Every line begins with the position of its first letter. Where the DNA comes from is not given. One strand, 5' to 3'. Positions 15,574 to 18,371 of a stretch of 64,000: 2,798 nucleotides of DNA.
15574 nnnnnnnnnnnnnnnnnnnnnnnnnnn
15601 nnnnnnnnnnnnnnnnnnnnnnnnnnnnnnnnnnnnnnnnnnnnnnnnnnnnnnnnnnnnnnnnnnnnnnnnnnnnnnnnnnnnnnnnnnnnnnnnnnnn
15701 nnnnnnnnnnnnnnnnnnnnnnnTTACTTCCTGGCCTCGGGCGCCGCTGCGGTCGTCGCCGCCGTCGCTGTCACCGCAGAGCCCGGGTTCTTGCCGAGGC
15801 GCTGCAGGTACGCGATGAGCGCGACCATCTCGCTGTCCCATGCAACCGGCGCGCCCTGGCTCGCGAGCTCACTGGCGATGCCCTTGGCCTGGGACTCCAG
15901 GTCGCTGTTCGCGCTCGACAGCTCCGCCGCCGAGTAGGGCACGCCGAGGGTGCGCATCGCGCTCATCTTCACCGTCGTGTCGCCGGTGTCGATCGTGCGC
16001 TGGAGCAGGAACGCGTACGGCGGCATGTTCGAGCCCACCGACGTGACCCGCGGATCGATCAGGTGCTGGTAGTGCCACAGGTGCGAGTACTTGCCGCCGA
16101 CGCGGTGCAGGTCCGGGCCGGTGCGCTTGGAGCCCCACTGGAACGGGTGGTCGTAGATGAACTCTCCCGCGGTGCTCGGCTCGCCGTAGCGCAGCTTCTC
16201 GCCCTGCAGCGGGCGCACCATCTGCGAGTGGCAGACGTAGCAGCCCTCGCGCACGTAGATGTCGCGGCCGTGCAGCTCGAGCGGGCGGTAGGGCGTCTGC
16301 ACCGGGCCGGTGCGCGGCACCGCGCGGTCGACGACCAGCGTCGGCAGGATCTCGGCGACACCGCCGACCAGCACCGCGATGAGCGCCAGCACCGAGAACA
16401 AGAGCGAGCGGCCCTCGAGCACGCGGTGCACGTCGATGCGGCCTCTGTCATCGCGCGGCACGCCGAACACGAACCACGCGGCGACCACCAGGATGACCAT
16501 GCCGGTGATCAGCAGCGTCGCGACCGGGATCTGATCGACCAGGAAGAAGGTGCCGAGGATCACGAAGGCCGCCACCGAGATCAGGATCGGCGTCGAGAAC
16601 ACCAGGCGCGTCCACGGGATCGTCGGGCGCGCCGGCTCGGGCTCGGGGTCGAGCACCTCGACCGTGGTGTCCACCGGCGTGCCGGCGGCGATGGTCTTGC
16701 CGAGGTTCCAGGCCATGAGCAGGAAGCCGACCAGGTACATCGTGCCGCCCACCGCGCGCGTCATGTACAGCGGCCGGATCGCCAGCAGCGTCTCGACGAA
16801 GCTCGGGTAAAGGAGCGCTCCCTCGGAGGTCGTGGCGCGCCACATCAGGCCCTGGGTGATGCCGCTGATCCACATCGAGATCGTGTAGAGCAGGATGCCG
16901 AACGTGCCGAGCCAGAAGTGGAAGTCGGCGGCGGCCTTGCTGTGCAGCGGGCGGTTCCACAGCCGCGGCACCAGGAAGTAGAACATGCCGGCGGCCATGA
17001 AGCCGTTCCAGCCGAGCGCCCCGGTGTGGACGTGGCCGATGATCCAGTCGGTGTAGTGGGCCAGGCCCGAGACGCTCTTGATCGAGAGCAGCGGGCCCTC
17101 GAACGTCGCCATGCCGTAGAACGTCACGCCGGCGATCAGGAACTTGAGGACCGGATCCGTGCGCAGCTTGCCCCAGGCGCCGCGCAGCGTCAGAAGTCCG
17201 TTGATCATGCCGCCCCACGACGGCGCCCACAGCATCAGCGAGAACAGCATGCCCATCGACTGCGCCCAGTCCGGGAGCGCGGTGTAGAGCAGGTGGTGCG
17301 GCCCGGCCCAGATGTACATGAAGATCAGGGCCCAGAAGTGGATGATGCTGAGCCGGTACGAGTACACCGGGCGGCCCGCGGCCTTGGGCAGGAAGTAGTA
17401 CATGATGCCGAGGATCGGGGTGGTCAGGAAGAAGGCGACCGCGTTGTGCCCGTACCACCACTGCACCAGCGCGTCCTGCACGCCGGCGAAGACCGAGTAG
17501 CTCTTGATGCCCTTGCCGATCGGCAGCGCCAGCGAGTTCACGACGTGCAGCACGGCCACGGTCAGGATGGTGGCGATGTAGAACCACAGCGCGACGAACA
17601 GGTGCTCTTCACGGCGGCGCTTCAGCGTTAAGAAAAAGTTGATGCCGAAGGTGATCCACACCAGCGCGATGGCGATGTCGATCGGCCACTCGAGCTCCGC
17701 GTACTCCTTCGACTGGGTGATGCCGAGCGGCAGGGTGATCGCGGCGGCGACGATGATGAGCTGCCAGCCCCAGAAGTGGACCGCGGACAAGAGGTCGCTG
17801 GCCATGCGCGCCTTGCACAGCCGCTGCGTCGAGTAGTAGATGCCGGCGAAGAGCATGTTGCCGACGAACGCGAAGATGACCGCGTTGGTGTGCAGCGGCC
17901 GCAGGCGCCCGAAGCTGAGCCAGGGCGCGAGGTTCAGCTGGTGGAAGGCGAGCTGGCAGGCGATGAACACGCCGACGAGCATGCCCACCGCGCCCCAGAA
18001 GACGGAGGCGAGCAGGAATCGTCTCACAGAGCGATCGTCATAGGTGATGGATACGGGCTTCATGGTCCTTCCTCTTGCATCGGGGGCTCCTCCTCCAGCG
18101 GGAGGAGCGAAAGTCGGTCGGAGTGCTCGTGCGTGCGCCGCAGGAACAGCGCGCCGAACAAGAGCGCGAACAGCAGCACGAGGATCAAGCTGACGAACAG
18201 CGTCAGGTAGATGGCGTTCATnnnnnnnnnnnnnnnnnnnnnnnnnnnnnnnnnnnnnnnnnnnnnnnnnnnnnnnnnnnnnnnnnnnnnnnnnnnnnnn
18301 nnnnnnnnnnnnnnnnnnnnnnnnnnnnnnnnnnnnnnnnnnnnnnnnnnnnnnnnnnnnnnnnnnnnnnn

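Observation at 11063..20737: Non-canonical cbb3 oxidase locus: ccoI-ccoS upstream, fused ccoNO, monoheme ccoP, no ccoH, DsbD_2 protein, terminal PAS kinase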

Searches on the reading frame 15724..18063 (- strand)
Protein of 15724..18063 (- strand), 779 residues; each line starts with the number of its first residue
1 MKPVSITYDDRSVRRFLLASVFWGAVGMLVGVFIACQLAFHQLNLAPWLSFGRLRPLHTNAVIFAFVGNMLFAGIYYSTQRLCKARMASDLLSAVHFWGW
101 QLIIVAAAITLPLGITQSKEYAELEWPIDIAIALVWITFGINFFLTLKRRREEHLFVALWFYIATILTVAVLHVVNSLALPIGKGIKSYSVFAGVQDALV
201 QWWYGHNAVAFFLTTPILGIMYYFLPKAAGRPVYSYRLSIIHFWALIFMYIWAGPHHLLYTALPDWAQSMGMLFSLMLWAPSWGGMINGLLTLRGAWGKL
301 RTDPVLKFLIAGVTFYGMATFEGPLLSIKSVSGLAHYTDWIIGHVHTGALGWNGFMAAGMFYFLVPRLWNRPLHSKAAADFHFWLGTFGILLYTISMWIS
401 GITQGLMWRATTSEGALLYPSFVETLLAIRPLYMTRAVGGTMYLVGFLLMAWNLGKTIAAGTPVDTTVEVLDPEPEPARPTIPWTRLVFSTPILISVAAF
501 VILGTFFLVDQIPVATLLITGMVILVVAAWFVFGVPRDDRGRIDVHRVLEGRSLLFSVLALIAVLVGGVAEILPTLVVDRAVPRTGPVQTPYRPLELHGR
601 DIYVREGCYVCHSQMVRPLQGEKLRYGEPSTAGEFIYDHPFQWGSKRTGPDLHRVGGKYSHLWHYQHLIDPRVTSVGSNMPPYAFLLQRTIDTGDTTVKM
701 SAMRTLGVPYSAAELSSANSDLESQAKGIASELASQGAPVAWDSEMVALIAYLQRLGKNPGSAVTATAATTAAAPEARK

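Call 4: search_protein_families(library=pfam, proteins=[window:15724-18063:-], max_evalue=0.01)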
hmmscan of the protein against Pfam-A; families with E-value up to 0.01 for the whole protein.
window:15724-18063:- (779 aa): 2 families
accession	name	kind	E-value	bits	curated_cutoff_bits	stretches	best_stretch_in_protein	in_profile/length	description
PF00115.25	COX1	-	5e-116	388.6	34.8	1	13-442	3-436/436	Cytochrome C and Quinol oxidase polypeptide I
PF02433.20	FixO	-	2e-84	282.9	29.6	1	546-758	1-217/219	Cytochrome C oxidase, mono-heme subunit/FixO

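Call 5: search_protein_families(library=ncbifam, proteins=[window:15724-18063:-], max_evalue=0.01)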
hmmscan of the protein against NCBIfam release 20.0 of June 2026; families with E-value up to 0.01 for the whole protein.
window:15724-18063:- (779 aa): 8 families
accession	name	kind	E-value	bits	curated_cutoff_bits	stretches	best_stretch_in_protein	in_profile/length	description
NF011053.0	PRK14485.1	subfamily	0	1188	1080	1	5-763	7-706/716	putative bifunctional cbb3-type cytochrome c oxidase subunit I/II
TIGR00780.1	ccoN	equivalog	6.1e-201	668.4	583.15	1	8-470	3-470/474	cytochrome-c oxidase, cbb3-type subunit I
NF011055.0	PRK14487.1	subfamily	1.1e-75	253.8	218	1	545-759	6-201/212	cbb3-type cytochrome c oxidase subunit II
TIGR00781.1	ccoO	equivalog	3.6e-67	226.4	200.65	1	546-759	1-223/232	cytochrome-c oxidase, cbb3-type subunit II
NF011054.0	PRK14486.1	equivalog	2.1e-59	201.4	447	1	550-768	6-198/294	putative bifunctional cbb3-type cytochrome c oxidase subunit II/cytochrome c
TIGR02891.1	CtaD_CoxA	equivalog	1e-12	47.5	670.75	1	14-463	12-474/504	cytochrome c oxidase subunit I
NF041075.1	quin_ox_SoxB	equivalog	1.7e-06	27.3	700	1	198-347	204-352/468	proton pump complex quinol oxidase subunit SoxB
TIGR04485.1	thiosulf_SoxX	equivalog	0.0089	16.7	61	0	648-685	21-59/78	sulfur oxidation c-type cytochrome SoxX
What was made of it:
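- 15724..18063 (-): Fused ccoNO of 779 aa: CcoN residues 1-465, a linker with two extra hydrophobic segments, then CcoO from residue 546 to about 760, followed by a short C-terminal tail. NF011053 scores 1188 bits against a cut-off of 1080, and TIGR00780 scores 668 against 583 (call 5).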

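Call 6: find_encoding_contigs(protein=window:15724-18063:-, flank=10000, max_places=4)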
Protein window:15724-18063:- (779 aa): no gene with exactly this product is on record in the collection.
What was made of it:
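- Tried and rejected: Exact-match lookup of CcoNO in public assemblies found nothing (call 6).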

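Call 8: find_related_loci(query=window:15724-18063:-, collection=genome_contigs, flank=10000)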
Query window:15724-18063:- (779 aa) in genome_contigs; peptide patterns used: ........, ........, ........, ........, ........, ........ (x = any residue, [..] = any of these).
600 stretches matched a pattern (row limit reached: there are more); 599 encode a relative of the query (tblastn E <= 1e-3); the best 80 are kept; 80 distinct loci.
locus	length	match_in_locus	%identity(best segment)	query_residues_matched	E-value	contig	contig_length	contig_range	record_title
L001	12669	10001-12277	65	1-761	0e+0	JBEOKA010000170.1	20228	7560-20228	MAG: Myxococcaceae bacterium isolate mt_II.5 NODE_734_length_20228_cov_5.885292, whole genome shotgun sequence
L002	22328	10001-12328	64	1-777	0e+0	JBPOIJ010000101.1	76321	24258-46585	MAG: Myxococcota bacterium isolate MAG_545 c_000000506511, whole genome shotgun sequence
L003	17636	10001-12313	64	6-778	0e+0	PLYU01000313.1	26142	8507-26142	MAG: Myxococcales bacterium isolate palsa_1150 73.20120700_P3D.239_contig_110234, whole genome shotgun sequence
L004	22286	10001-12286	65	6-765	0e+0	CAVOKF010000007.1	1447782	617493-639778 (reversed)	MAG: uncultured delta proteobacterium isolate MFD00082.bin.1.80 genome assembly, contig: contig_3710, whole genome shotg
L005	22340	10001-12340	65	1-774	0e+0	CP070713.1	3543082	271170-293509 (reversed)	MAG: Myxococcales bacterium isolate bin5 chromosome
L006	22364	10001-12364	62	1-776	0e+0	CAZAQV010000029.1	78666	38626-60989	MAG TPA_asm: uncultured Polyangiales bacterium isolate SRP321284_co1_289 genome assembly, contig: NODE_353_length_78666_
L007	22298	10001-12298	64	1-760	0e+0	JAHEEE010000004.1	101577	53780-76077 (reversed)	MAG: Myxococcales bacterium isolate Ww259 NODE_84_length_101577_cov_6.815713, whole genome shotgun sequence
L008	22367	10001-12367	60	5-776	0e+0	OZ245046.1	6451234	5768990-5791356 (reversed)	MAG: Candidatus Eiseniibacteriota bacterium isolate 9d5bca9a-b2ae-4bb4-9135-b14f0b5ecb2e genome assembly, chromosome: 1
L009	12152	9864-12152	61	2-759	0e+0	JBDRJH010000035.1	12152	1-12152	MAG: Verrucomicrobiota bacterium isolate MEGAHIT-group-1.637 k141_11538699, whole genome shotgun sequence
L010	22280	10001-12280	60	4-766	0e+0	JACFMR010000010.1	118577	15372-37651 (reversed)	MAG: Opitutaceae bacterium isolate BROCD003 NODE_181_length_118577_cov_7.110089, whole genome shotgun sequence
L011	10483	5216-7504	61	2-768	0e+0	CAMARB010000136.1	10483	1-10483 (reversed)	MAG: Chthoniobacter flavus isolate MaE-09apr19-178 genome assembly, contig: MaE-09apr19-C10692, whole genome shotgun seq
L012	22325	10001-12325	60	2-778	0e+0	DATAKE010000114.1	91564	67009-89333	MAG TPA_asm: Opitutaceae bacterium isolate SMAG_U6930 k141_39023, whole genome shotgun sequence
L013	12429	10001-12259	60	4-759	0e+0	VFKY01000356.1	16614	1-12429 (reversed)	MAG: Verrucomicrobia bacterium isolate Bin_73_2 c_000000780700, whole genome shotgun sequence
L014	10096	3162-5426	60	1-759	0e+0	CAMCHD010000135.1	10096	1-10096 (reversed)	MAG: Akkermansia muciniphila isolate MiE-14oct19-92 genome assembly, contig: MiE-14oct19-C10918, whole genome shotgun se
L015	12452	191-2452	60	2-758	0e+0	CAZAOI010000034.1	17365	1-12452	MAG TPA_asm: uncultured Oleiharenicola sp. isolate binchicken_co186_235 genome assembly, contig: NODE_3991_length_17365_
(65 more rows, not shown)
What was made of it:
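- Eighty fused-ccoNO loci were examined (call 8).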

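Call 64: search_solved_structures(query=window:15724-18063:-, max_evalue=1e-10, show_alignments=1)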
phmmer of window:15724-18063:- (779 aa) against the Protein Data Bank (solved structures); distinct sequences matched with E-value up to 1e-10: 10.
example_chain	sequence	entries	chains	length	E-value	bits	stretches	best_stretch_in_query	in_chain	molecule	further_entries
9g6b_A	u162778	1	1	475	2.6e-185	621.2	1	7-462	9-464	cytochrome-c oxidase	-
3mk7_A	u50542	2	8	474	1.8e-184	618.4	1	5-465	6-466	Cytochrome c oxidase, cbb3-type, subunit N | Cbb3-type cytochrome c oxidase subunit CcoN1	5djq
6xkw_n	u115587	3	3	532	1.6e-174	585.5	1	2-460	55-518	Cytochrome c oxidase, Cbb3-type, subunit I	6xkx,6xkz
8smr_E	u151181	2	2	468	7e-174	583.4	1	8-463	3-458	cytochrome-c oxidase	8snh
9g83_t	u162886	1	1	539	4.9e-172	577.3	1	7-468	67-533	cytochrome-c oxidase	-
9g83_u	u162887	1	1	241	3.6e-58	200.7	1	543-758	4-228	Cytochrome c oxidase, cbb3-type, subunit II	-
6xkw_o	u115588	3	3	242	2.7e-55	191.2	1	543-758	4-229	Cytochrome c oxidase, Cbb3-type, subunit II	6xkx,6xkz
9g6b_B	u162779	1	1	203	4e-53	184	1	546-722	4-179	Cbb3-type cytochrome c oxidase subunit II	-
3mk7_B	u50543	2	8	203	1.5e-52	182.2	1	546-724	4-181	Cytochrome c oxidase, cbb3-type, subunit O | Cbb3-type cytochrome c oxidase subunit II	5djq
8smr_F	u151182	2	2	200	2.1e-50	175.1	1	546-725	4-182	Cbb3-type Cytochrome C oxidase subunit II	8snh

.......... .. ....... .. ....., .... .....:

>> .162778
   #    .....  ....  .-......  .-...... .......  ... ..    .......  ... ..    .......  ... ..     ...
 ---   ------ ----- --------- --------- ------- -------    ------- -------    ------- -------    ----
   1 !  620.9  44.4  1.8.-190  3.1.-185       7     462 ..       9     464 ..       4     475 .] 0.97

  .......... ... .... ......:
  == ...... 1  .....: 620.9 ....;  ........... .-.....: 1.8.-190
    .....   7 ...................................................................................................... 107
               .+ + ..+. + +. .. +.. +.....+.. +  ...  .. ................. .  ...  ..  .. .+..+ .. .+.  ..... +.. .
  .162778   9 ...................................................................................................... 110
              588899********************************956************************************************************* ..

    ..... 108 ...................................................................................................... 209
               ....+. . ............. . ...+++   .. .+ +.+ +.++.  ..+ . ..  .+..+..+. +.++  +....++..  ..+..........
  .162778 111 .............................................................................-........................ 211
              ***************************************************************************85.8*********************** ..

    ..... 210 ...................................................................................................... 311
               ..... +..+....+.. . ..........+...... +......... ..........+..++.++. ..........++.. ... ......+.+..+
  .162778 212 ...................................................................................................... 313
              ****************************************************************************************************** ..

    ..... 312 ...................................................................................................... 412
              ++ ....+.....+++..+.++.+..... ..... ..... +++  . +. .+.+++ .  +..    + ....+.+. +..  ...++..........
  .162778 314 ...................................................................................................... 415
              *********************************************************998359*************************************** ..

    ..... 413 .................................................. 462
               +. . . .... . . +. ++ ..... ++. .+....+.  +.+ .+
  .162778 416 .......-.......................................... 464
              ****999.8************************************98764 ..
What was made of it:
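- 15724..18063 (-): Matches to solved CcoN and CcoO chains (call 64).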

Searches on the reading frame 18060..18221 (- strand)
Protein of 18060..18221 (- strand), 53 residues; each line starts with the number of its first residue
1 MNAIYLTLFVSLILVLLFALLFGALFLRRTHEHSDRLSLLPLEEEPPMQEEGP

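Call 4: search_protein_families(library=pfam, proteins=[window:18060-18221:-], max_evalue=0.01)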
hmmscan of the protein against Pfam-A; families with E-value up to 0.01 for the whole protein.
window:18060-18221:- (53 aa): 0 families

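Call 5: search_protein_families(library=ncbifam, proteins=[window:18060-18221:-], max_evalue=0.01)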
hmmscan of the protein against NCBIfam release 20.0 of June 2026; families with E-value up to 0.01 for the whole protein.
window:18060-18221:- (53 aa): 0 families

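Call 15: search_protein_families(library=pfam, proteins=[window:18060-18221:-], max_evalue=10)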
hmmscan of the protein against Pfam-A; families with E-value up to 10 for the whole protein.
window:18060-18221:- (53 aa): 3 families
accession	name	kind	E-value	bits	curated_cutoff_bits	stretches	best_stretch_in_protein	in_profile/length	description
PF13314.11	DUF4083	-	0.087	13.2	25.4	1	6-34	4-33/57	Domain of unknown function (DUF4083)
PF25258.1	DUF7859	-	0.092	13.1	27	1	9-30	15-36/49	Family of unknown function (DUF7859)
PF03597.20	FixS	-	4.6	7.5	23.1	1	2-22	1-21/44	Cytochrome oxidase maturation protein cbb3-type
